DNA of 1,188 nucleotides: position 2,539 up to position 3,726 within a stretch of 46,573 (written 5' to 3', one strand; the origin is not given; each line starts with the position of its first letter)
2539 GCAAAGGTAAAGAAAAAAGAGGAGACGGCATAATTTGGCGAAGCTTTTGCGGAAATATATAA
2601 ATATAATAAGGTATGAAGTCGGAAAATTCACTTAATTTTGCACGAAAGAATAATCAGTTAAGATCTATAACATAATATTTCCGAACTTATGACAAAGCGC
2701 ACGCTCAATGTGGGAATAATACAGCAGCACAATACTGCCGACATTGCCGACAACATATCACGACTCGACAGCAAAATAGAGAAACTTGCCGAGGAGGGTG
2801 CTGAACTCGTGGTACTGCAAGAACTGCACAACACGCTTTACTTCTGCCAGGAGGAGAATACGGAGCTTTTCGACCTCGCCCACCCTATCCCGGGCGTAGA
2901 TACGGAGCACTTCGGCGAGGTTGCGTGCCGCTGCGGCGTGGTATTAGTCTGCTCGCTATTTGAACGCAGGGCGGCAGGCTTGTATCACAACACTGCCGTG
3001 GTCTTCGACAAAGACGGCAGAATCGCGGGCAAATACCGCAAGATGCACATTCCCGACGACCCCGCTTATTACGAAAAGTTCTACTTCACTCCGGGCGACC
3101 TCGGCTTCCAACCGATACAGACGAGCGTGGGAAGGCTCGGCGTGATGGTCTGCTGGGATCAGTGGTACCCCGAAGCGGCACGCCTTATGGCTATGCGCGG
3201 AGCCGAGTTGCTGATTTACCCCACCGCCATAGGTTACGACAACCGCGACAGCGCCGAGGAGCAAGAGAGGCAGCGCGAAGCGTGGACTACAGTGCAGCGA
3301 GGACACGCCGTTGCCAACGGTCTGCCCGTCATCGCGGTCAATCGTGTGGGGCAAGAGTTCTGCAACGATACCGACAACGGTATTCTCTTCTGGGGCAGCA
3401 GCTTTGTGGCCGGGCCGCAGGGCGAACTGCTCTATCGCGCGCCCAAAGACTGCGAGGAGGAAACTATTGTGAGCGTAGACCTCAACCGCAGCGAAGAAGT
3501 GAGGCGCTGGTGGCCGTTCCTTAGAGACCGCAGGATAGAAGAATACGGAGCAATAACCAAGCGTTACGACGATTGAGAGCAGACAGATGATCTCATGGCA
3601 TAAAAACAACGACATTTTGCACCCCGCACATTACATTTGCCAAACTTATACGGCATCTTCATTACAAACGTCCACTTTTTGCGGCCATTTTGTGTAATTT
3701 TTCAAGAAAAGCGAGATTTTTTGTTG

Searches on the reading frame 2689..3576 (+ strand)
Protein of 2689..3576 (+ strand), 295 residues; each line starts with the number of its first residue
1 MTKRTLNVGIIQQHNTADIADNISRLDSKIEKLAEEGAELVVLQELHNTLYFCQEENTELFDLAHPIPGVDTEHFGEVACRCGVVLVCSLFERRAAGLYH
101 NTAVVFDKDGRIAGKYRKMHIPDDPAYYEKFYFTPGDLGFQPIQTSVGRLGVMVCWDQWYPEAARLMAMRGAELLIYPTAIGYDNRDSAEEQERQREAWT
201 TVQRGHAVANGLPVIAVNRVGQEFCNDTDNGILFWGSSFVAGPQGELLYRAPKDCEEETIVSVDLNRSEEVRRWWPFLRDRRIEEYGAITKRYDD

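Call 23: find_encoding_contigs(protein=window:2689-3576:+, flank=10000, max_places=10)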
Protein window:2689-3576:+ (295 aa): 2 contigs read that carry it; 2 places shown.
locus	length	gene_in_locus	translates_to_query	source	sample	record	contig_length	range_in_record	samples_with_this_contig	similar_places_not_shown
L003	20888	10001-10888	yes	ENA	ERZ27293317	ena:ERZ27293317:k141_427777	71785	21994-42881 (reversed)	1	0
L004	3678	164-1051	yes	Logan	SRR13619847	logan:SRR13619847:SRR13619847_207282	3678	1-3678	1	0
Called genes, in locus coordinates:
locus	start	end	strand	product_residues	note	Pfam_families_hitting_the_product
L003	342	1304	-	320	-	PF01814:Hemerythrin, PF00196:GerE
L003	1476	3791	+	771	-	PF04023:FeoA, PF00009:GTP_EFTU (faint), PF01926:MMR_HSR1, PF02421:FeoB_N, PF17910:FeoB_Cyto, PF07670:Gate, PF07664:FeoB_C, PF07670:Gate, +1 more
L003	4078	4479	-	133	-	PF00293:NUDIX, PF14815:NUDIX_4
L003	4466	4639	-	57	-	-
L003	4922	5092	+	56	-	-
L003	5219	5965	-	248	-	PF03358:FMN_red, PF02525:Flavodoxin_2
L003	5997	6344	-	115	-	-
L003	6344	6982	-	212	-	PF02525:Flavodoxin_2 (faint), PF03358:FMN_red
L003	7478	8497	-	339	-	PF01757:Acyl_transf_3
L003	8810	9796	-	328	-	PF02618:YceG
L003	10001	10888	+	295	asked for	PF00795:CN_hydrolase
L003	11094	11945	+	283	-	PF01678:DAP_epimerase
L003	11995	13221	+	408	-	PF00155:Aminotran_1_2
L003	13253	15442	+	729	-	PF12437:GSIII_N, PF00120:Gln-synt_C, PF18318:Gln-synt_C-ter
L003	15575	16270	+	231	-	PF03729:DUF308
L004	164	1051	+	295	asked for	PF00795:CN_hydrolase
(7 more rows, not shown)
